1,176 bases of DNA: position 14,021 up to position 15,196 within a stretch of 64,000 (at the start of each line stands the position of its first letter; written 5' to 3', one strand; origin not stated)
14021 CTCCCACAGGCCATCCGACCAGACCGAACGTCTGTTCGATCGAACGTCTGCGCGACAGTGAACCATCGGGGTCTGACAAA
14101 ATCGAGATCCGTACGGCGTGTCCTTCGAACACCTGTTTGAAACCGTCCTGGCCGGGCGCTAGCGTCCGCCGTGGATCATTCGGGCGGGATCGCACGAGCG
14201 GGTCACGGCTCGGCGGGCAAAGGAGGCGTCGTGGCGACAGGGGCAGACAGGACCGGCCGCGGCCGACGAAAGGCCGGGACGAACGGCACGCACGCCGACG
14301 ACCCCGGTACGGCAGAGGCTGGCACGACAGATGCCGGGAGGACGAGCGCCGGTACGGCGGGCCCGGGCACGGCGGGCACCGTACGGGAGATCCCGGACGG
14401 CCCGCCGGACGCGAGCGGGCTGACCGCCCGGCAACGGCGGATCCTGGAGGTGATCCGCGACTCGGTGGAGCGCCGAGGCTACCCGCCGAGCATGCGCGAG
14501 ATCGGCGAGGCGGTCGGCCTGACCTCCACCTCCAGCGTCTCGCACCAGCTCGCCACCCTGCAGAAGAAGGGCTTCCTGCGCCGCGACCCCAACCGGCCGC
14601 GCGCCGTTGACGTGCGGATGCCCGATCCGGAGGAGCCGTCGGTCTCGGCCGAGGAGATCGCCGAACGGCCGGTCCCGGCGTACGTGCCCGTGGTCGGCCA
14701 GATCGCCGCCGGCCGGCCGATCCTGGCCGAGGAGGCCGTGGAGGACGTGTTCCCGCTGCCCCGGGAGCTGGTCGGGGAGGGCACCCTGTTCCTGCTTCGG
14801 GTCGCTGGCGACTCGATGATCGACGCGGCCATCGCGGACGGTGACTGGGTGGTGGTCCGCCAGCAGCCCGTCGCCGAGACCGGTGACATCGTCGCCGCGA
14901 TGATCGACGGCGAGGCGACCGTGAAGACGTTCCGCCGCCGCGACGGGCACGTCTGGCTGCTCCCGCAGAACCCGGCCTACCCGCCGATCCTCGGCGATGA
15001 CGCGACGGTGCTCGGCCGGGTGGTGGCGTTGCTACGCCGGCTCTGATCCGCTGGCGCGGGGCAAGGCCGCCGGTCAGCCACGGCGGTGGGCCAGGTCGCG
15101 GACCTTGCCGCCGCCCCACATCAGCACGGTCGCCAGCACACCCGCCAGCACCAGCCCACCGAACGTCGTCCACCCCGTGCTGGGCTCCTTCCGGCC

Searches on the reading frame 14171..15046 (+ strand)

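Call 55: search_protein_families(library=pfam, proteins=[window:14171-15046:+], max_evalue=0.00001)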
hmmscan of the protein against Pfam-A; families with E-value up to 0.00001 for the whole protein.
window:14171-15046:+ (291 aa): 3 families
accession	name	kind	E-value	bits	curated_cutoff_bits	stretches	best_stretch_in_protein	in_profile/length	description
PF00717.28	Peptidase_S24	-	5.8e-33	113.5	23.3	1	173-285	1-116/116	Peptidase S24-like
PF01726.22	LexA_DNA_bind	-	2.5e-28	98.1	23.7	1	82-145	2-65/65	LexA DNA binding domain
PF12802.13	MarR_2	-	5.6e-06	26.9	27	0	82-140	1-54/61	MarR family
